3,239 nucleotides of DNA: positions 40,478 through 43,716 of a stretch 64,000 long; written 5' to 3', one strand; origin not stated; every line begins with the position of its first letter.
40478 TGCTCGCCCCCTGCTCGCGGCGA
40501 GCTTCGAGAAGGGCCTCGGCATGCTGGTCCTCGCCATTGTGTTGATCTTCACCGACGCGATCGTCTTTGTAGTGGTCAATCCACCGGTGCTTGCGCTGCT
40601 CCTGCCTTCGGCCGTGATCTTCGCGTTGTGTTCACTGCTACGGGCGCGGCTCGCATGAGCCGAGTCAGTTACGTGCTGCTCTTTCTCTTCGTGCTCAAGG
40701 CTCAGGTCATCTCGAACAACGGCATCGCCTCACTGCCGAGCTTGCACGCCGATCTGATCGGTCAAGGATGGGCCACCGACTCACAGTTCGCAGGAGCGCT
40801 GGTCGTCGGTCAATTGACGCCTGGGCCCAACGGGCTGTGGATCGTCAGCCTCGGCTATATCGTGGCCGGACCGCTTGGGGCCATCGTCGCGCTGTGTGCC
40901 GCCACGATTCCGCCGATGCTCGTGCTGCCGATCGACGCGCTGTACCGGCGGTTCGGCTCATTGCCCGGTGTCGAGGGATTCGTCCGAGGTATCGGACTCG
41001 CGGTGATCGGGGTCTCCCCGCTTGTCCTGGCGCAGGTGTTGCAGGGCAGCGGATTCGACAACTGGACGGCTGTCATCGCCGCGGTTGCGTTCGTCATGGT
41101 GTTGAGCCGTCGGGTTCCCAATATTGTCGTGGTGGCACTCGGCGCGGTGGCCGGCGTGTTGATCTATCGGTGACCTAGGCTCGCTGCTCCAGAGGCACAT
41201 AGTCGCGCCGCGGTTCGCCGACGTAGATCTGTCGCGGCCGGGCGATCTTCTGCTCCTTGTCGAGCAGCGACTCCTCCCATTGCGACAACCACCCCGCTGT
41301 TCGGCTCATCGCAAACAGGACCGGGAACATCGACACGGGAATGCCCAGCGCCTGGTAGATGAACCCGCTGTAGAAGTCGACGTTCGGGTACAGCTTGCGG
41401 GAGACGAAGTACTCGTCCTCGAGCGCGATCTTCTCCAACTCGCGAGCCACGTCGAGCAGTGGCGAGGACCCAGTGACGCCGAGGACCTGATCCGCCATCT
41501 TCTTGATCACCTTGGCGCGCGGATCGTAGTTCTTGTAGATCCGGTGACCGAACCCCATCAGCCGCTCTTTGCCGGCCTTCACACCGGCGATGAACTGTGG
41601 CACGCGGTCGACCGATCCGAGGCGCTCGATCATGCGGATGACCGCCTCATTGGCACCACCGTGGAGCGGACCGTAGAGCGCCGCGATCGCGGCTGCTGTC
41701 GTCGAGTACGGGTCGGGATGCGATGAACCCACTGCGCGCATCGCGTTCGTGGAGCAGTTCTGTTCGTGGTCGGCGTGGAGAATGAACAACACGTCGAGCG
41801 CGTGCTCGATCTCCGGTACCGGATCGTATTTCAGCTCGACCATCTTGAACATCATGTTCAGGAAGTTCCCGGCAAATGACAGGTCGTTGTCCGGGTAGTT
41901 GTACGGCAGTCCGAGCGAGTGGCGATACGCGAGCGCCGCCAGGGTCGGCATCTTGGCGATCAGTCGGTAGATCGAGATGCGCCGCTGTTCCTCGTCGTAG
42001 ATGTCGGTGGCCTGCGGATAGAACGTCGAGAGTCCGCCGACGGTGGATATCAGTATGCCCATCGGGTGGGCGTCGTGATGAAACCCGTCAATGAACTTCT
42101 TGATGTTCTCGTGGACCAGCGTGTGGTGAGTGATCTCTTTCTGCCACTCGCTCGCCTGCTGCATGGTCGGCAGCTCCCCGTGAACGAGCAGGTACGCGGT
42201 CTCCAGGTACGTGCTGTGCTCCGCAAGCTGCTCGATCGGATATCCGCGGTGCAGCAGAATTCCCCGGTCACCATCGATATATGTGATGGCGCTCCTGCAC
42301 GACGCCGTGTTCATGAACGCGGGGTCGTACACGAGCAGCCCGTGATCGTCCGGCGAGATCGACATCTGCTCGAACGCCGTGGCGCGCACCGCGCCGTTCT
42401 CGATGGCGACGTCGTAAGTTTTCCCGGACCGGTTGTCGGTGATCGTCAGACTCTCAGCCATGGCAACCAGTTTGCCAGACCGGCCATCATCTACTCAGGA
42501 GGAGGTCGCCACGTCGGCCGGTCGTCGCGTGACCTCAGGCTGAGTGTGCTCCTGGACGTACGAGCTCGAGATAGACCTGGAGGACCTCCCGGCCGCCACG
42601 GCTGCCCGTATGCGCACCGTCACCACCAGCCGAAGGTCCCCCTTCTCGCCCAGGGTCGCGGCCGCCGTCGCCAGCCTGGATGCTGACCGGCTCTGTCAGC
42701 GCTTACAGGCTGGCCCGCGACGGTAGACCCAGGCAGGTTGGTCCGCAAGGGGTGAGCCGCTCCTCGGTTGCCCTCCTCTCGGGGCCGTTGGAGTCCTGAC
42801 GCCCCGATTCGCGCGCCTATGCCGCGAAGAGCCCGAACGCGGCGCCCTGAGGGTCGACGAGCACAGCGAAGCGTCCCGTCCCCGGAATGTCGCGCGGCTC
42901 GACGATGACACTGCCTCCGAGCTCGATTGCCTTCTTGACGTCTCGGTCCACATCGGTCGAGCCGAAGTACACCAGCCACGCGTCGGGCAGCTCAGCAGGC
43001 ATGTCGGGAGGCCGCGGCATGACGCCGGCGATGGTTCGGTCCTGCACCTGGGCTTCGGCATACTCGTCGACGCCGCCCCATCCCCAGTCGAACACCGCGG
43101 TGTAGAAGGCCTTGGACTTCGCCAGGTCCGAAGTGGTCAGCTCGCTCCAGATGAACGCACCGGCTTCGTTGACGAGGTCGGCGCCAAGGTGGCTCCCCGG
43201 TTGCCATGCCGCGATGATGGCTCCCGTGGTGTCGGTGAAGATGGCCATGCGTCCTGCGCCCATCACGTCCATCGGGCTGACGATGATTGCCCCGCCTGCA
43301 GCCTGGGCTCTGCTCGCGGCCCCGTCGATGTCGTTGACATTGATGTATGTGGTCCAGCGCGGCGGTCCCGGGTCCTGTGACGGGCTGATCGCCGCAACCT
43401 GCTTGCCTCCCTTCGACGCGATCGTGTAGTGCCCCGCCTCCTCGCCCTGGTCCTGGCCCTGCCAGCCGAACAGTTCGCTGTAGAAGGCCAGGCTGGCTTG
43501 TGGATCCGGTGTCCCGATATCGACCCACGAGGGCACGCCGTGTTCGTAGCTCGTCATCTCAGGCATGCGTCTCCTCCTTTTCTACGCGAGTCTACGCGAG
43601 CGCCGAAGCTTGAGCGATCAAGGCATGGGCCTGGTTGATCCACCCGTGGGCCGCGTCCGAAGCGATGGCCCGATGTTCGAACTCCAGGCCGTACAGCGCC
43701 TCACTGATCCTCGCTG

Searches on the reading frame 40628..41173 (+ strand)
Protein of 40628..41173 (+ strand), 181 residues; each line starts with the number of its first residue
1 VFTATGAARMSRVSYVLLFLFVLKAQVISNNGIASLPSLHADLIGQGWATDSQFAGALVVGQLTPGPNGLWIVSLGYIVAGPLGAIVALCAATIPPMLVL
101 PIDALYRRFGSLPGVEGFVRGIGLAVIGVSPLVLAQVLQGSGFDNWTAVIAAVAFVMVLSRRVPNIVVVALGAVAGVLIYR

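Call 14: search_protein_families(library=pfam, proteins=[window:40628-41173:+])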
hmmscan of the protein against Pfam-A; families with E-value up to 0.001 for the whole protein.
window:40628-41173:+ (181 aa): 1 family
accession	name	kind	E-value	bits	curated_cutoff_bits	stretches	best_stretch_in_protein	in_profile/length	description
PF02417.20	Chromate_transp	-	2.2e-21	77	28.6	1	18-177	3-166/166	Chromate transporter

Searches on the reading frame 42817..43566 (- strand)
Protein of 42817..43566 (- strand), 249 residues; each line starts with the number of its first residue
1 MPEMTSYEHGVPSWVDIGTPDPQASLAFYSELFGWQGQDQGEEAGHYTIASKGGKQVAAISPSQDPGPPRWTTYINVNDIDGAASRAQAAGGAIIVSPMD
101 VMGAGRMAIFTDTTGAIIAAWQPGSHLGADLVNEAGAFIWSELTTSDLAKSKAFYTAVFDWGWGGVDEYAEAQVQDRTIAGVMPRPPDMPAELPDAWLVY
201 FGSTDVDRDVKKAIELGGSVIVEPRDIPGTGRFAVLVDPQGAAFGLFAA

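Call 14: search_protein_families(library=pfam, proteins=[window:42817-43566:-])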
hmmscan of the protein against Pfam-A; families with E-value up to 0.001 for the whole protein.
window:42817-43566:- (249 aa): 3 families
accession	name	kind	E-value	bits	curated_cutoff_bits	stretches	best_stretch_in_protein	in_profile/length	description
PF00903.31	Glyoxalase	-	9.7e-24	84.5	20.6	2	14-116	4-117/121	Glyoxalase/Bleomycin resistance protein/Dioxygenase superfamily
PF18029.7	Glyoxalase_6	-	3.3e-14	53.9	23.6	2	17-94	4-83/106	Glyoxalase-like domain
PF22677.2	Ble-like_N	-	2.5e-07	30.8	24.5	1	138-159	2-23/41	Bleomycin resistance protein-like N-terminal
